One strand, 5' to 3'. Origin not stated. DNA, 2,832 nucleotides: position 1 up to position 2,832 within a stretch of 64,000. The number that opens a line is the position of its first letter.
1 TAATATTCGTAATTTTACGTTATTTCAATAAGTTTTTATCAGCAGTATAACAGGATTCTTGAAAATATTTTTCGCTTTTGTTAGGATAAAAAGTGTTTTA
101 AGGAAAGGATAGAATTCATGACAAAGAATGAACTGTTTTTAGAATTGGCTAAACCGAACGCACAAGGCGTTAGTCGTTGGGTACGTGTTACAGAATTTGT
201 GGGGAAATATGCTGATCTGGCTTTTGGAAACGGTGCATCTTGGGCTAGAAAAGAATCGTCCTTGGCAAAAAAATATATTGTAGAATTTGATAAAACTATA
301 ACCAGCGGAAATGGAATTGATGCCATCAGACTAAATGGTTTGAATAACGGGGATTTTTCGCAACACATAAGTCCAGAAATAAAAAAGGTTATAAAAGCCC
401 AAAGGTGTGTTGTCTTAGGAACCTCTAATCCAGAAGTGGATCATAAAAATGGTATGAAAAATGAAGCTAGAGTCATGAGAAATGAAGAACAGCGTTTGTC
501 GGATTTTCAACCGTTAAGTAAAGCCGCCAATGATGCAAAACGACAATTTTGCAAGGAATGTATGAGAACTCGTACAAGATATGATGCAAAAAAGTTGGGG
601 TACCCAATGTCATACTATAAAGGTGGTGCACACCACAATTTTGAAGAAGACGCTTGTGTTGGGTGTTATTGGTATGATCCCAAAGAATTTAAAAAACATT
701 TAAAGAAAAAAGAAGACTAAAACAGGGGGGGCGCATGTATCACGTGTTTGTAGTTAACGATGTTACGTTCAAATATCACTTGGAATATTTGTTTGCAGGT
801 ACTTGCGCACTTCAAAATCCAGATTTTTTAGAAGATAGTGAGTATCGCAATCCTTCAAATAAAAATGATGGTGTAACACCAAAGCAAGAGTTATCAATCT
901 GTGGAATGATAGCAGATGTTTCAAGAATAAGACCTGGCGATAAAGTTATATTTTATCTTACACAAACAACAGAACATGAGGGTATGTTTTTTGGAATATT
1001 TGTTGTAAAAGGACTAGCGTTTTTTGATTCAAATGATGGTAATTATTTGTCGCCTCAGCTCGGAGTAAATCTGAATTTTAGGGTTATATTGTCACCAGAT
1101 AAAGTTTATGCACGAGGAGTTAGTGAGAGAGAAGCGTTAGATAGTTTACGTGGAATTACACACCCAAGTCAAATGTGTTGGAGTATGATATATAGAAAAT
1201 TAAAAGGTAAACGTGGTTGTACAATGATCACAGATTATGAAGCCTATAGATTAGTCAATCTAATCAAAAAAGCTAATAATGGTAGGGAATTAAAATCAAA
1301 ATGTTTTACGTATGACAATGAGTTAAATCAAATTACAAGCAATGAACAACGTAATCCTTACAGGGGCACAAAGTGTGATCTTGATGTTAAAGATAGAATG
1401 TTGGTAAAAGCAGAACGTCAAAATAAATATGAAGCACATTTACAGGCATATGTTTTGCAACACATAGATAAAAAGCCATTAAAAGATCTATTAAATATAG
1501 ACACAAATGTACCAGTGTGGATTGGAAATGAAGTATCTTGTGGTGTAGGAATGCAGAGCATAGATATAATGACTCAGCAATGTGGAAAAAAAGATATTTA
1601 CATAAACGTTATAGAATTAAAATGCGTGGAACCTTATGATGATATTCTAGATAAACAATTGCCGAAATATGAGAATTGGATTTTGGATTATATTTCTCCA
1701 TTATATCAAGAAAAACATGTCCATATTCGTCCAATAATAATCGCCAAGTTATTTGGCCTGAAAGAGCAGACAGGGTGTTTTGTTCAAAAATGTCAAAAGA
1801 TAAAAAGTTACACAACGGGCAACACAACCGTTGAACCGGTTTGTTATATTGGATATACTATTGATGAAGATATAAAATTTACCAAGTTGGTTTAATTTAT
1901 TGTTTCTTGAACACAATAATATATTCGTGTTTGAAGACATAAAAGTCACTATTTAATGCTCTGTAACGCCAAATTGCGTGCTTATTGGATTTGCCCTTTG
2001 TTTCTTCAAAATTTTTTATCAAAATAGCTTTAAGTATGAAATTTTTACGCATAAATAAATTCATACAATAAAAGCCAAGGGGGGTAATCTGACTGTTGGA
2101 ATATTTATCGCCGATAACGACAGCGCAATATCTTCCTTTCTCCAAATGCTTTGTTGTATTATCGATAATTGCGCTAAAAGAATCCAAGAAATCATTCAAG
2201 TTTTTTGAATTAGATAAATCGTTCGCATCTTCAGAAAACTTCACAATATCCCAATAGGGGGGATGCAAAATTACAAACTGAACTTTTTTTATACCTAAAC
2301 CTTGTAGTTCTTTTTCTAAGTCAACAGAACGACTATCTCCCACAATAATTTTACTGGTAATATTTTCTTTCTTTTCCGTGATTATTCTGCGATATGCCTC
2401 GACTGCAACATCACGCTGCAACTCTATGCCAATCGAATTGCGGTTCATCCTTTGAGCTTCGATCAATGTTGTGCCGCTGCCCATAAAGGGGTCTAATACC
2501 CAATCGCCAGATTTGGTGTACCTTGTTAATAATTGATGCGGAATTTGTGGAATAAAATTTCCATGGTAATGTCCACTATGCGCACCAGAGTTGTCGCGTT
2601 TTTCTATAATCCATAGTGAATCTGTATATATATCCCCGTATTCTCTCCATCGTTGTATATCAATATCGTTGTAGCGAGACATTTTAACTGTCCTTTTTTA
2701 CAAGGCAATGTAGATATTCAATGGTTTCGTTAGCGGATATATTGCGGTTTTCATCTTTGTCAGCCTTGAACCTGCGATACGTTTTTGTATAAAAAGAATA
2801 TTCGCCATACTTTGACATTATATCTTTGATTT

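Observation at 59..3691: Compact convergent four-gene R-M-like cassette: HNH-like ORF and PUA/EVE-like--PD-(D/E)XK fusion facing two DNA amino-MTases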

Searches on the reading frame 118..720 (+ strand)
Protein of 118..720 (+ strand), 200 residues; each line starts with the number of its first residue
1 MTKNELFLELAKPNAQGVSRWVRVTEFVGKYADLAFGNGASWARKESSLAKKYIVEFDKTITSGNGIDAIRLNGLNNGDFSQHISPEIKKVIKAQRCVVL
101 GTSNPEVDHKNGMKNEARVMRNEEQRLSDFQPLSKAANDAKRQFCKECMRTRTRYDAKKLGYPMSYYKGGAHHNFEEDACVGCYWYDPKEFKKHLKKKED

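Call 4: search_protein_families(library=pfam, proteins=[window:118-720:+], max_evalue=1)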
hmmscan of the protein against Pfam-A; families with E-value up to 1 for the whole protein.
window:118-720:+ (200 aa): 1 family
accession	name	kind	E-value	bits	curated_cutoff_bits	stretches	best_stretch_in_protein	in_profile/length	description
PF05315.17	ICEA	-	2.6e-70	236.8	24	1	2-196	1-202/218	ICEA Protein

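Call 5: search_protein_families(library=ncbifam, proteins=[window:118-720:+], max_evalue=1)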
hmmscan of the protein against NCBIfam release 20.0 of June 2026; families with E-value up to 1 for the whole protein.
window:118-720:+ (200 aa): 1 family
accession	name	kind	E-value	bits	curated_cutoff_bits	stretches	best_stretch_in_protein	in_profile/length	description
TIGR00634.1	recN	equivalog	0.15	10.9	407.85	1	105-147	199-241/563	DNA repair protein RecN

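Call 6: search_protein_families(library=padloc, proteins=[window:118-720:+], max_evalue=1)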
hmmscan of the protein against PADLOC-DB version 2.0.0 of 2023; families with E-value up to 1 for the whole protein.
window:118-720:+ (200 aa): 0 families

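Call 8: search_solved_structures(query=window:118-720:+, max_evalue=10, show_alignments=1)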
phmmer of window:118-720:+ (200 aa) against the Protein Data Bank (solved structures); distinct sequences matched with E-value up to 10: 2.
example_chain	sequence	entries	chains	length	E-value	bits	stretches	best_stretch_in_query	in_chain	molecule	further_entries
8g2z_1L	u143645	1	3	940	0.78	12.7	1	9-145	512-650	CFAP115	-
8g3d_1L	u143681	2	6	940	0.78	12.7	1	9-145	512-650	CFAP115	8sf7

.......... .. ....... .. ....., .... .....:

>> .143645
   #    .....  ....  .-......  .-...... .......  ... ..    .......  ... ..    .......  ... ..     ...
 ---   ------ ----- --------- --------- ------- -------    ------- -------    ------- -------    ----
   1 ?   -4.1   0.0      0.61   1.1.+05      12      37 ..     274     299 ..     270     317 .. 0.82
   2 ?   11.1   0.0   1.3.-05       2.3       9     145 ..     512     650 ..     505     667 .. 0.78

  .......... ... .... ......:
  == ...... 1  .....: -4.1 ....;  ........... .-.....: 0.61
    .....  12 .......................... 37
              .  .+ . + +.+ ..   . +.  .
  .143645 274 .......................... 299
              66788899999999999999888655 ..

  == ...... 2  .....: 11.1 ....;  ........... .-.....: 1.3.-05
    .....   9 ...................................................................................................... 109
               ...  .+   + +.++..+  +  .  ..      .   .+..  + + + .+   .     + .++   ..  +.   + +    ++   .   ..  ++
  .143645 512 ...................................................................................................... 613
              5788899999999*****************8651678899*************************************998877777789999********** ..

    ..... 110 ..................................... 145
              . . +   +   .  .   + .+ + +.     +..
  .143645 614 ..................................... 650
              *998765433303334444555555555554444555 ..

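Call 90: search_dna_similar(query=window:118-720:+, collection=plasmids, mode=protein, max_evalue=0.00001, max_rows=15)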
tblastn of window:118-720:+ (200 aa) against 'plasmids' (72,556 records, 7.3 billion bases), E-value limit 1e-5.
Records with a match: 1; places in all: 1; records where one place covers at least 80% of the query: 0.
Best place of each record, by identity: <60% 1.
By first word of the organism name: Priestia 1.
By predicted mobility (MOB-suite, as given by PLSDB): non-mobilizable 1.
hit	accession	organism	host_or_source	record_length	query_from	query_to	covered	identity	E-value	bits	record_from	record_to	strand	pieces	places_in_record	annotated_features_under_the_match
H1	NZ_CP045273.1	Priestia megaterium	pure culture,Paper surface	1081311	49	187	70%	42.9%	2e-27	115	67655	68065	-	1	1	none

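Call 93: get_annotated_region(hit=H1, flank=5000)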
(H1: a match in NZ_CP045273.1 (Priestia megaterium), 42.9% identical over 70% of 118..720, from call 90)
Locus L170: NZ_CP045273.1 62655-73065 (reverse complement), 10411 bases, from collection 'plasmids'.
description: Priestia megaterium strain FDU301 plasmid pFDU301A, complete sequence
organism: Priestia megaterium (NCBI taxid 1404)
taxonomy: Bacteria; Bacillota; Bacilli; Bacillales; Bacillaceae; Priestia; Priestia megaterium
host: -; source: pure culture,Paper surface; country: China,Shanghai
typing (MOB-suite, as given by PLSDB): non-mobilizable
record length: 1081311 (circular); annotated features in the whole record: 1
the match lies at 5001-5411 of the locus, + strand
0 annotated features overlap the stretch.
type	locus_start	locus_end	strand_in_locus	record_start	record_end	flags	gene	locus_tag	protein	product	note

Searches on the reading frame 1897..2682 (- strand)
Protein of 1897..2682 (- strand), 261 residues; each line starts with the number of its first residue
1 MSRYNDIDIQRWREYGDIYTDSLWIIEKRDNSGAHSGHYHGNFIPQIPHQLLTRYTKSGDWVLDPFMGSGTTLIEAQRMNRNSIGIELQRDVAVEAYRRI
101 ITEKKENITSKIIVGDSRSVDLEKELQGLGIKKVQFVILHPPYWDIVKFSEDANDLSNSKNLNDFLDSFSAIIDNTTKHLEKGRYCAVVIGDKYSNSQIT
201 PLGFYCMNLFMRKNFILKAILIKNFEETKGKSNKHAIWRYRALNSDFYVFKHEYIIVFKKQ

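Call 4: search_protein_families(library=pfam, proteins=[window:1897-2682:-], max_evalue=1)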
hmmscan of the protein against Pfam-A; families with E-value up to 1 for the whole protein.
window:1897-2682:- (261 aa): 4 families
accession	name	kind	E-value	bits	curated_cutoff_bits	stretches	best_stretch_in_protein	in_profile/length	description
PF01555.25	N6_N4_Mtase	-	9.6e-25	88.3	26.7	2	17-91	137-214/221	DNA methylase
PF01170.24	UPF0020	-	5.8e-06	26.6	22.3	1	57-116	27-83/197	RMKL-like, methyltransferase domain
PF03602.21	Cons_hypoth95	-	0.00083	19.5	24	1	60-164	43-144/182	Conserved hypothetical protein 95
PF23661.1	SHMOOSE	-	0.24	12.3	27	1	223-254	25-55/58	SHMOOSE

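Call 5: search_protein_families(library=ncbifam, proteins=[window:1897-2682:-], max_evalue=1)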
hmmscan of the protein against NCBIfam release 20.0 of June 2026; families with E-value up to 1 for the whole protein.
window:1897-2682:- (261 aa): 6 families
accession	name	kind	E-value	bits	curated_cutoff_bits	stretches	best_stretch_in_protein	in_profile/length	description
NF050803.1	DnaMtaseCcrMCaul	equivalog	2.7e-10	39.7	830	1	49-110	196-257/350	adenine-specific DNA-methyltransferase CcrM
NF008572.0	PRK11524.1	equivalog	8.6e-10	38.2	292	2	46-101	198-257/294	adenine-specific DNA-methyltransferase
TIGR01177.1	TIGR01177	hypoth_equivalog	6.7e-08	32.2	316.55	1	57-171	181-282/330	TIGR01177 family methyltransferase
NF010253.0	PRK13699.1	subfamily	1.8e-06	27.8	244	1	51-99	156-204/226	DNA methyltransferase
NF040721.1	Trm14_Arch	equivalog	0.00033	19.9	280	1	57-115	190-249/370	tRNA (guanine(6)-N2)-methyltransferase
NF008748.0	PRK11783.1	equivalog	0.0084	14.4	466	1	55-90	189-223/704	bifunctional 23S rRNA (guanine(2069)-N(7))-methyltransferase RlmK/23S rRNA (guanine(2445)-N(2))-methyltransferase RlmL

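Call 6: search_protein_families(library=padloc, proteins=[window:1897-2682:-], max_evalue=1)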
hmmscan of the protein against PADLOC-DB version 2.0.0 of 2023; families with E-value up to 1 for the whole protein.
window:1897-2682:- (261 aa): 65 families (the best 25 are shown)
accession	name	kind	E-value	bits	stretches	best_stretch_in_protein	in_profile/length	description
PDLC03351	MTase_II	-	2.1e-112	373.8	1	3-261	91-348/348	Type II methyltransferase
PDLC03376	MTase_II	-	1.2e-38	131.4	1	18-260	16-249/249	Type II methyltransferase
PDLC03353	MTase_II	-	2e-26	91.1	2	18-104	170-253/260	Type II methyltransferase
PDLC03387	MTase_II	-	7.9e-24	82.3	2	22-108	201-283/289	Type II methyltransferase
PDLC03350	MTase_II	-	2.8e-21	74.3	2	14-104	212-299/312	Type II methyltransferase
PDLC03325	MTase_II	-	8.4e-16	55.7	1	18-99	51-132/426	Type II methyltransferase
PDLC03239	MTase_II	-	9.9e-16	55.4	3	38-113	70-150/442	Type II methyltransferase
PDLC03380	MTase_II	-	9.5e-15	52.7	1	38-109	36-107/393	Type II methyltransferase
PDLC03299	MTase_II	-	2.4e-14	51.5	2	46-100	199-257/296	Type II methyltransferase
PDLC03371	MTase_II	-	3e-14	51.2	1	22-105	174-257/260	Type II methyltransferase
PDLC03283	MTase_II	-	4.2e-14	50.5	1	16-106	189-276/352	Type II methyltransferase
PDLC03259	MTase_II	-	4.7e-14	50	2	39-91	194-246/423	Type II methyltransferase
PDLC03249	MTase_II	-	4e-13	47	2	38-89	109-169/541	Type II methyltransferase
PDLC03391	MTase_II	-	6.4e-13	46.1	1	35-151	140-258/381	Type II methyltransferase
PDLC03216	MTase_II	-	1.5e-11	41.9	1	49-107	204-262/364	Type II methyltransferase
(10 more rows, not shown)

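Call 9: search_solved_structures(query=window:1897-2682:-, max_evalue=0.01)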
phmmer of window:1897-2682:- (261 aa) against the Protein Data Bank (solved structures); distinct sequences matched with E-value up to 0.01: 12.
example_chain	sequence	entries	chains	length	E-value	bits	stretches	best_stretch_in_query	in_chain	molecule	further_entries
2zie_A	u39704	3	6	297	6.8e-12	48.4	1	41-99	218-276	Putative modification methylase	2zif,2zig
6pbd_A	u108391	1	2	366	6.5e-07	32.1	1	43-100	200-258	Modification methylase CcrMI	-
5hek_A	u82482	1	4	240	2.9e-06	30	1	49-100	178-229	Adenine specific DNA methyltransferase (DpnA)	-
5hfj_A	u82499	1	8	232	3.2e-06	29.8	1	49-99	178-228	Adenine specific DNA methyltransferase (DpnA)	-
8s9n_A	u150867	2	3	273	3.3e-06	29.8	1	52-105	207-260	DNA cytosine-N4 methyltransferase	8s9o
8s9m_A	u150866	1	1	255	5.3e-06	29.1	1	52-105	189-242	DNA cytosine-N4 methyltransferase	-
9c3u_A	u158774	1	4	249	6.4e-05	25.6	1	12-100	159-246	Methyltransferase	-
8urk_A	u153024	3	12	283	7.4e-05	25.4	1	12-100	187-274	Methyltransferase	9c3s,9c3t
1g60_A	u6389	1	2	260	0.00015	24.4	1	51-92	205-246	Adenine-specific Methyltransferase MboIIA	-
1boo_A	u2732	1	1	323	0.0042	19.6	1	41-118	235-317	PROTEIN (N-4 CYTOSINE-SPECIFIC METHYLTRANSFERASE PVU II)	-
6zxw_G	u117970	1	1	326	0.0089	18.5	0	57-125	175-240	tRNA (Guanine(10)-N2)-dimethyltransferase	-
6zxv_A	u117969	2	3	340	0.0096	18.4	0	57-125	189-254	tRNA (Guanine(10)-N2)-dimethyltransferase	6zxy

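Call 65: find_related_loci(query=A2, collection=metagenome_contigs, flank=6000)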
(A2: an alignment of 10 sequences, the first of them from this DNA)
Query A2 (261 aa) in metagenome_contigs; peptide patterns used: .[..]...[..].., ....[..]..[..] (x = any residue, [..] = any of these).
600 stretches matched a pattern (row limit reached: there are more); 579 encode a relative of the query (tblastn E <= 1e-3); the best 80 are kept; 80 distinct loci.
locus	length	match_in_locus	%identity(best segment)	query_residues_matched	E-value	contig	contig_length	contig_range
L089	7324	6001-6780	72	1-260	3e-136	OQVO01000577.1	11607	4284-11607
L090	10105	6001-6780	73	1-260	1e-134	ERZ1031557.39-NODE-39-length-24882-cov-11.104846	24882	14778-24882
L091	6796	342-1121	70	1-260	7e-132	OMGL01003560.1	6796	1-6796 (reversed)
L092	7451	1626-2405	68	1-260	1e-130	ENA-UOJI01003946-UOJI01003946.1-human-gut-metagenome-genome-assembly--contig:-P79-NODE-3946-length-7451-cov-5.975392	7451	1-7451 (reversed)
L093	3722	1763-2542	70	1-260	2e-133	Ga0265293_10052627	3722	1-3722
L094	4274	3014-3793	69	1-260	4e-132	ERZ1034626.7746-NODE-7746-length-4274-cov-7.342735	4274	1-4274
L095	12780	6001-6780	67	1-260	1e-129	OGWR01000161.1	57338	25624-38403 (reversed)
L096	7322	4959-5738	67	1-260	1e-129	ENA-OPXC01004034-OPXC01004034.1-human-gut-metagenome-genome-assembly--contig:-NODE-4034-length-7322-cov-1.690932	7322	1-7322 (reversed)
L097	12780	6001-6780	67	1-260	1e-129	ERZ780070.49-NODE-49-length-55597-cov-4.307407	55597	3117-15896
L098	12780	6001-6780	68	1-260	3e-129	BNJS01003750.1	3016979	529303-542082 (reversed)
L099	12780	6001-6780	70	1-260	6e-128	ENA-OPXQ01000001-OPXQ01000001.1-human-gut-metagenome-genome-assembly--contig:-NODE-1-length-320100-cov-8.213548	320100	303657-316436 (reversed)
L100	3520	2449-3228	67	1-260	7e-131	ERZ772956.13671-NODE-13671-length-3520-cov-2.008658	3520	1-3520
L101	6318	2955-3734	65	1-260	3e-126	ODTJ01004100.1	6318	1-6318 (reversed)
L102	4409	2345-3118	66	1-258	1e-126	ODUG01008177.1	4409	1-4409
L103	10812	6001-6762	69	1-254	7e-125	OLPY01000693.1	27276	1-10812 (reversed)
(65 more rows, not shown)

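Call 91: search_dna_similar(query=window:1897-2682:-, collection=plasmids, mode=protein, max_evalue=1e-20, max_rows=15)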
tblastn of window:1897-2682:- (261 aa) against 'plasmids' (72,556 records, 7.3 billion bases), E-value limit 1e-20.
Records with a match: 1; places in all: 1; records where one place covers at least 80% of the query: 1.
Best place of each record, by identity: <60% 1.
By first word of the organism name: Fusobacterium 1.
By predicted mobility (MOB-suite, as given by PLSDB): non-mobilizable 1.
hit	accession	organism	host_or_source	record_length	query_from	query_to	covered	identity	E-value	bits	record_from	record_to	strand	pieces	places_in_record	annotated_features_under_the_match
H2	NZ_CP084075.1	Fusobacterium vincentii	-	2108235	17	260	93%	35.2%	7e-40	153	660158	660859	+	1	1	none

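Call 92: get_annotated_region(hit=H2, flank=5000)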
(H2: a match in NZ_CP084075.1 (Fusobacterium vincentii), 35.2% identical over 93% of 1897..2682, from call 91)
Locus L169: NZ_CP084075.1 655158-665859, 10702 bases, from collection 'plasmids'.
description: Fusobacterium vincentii strain SB055 plasmid pSB055A, complete sequence
organism: Fusobacterium vincentii (NCBI taxid 155615)
taxonomy: Bacteria; Fusobacteriota; Fusobacteriia; Fusobacteriales; Fusobacteriaceae; Fusobacterium; Fusobacterium vincentii
host: -; source: -; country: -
typing (MOB-suite, as given by PLSDB): non-mobilizable
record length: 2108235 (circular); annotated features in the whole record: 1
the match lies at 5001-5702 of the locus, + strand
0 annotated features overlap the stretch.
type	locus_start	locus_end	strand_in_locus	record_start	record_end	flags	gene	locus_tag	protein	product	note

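Call 95: search_protein_families(library=pfam, proteins=[L169:2321-3259:+, L169:3263-4129:+, L169:4133-4960:+], max_evalue=0.01)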
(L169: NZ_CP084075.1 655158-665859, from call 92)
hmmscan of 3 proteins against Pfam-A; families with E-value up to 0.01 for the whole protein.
L169:2321-3259:+ (313 aa): 1 family
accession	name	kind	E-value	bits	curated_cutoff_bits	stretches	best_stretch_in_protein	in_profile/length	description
PF02086.21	MethyltransfD12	-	8.5e-63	212.9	22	1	26-293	1-252/253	D12 class N6 adenine-specific DNA methyltransferase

L169:3263-4129:+ (289 aa): 3 families
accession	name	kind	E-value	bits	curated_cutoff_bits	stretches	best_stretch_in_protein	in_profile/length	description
PF04556.18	DpnII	-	5e-109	364.4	23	1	7-285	1-277/278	DpnII restriction endonuclease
PF24447.1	RE_BanI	-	0.00053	19.5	28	1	178-263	226-308/338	Type II restriction enzyme BanI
PF21718.4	KH_DTX3L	-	0.008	16.4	27.4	1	173-247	16-93/128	DTX3L, KH-like domain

L169:4133-4960:+ (276 aa): 3 families
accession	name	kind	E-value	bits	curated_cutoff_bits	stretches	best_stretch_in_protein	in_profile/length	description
PF04471.18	Mrr_cat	-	2.4e-21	76.4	21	1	30-145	6-113/115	Restriction endonuclease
PF22722.2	NA-iREase1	-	0.0024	18.3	27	0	33-143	1-104/106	NACHT-associated inactive Restriction Endonuclease 1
PF13156.12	Mrr_cat_2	-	0.0035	17.7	22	1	53-151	25-118/127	Restriction endonuclease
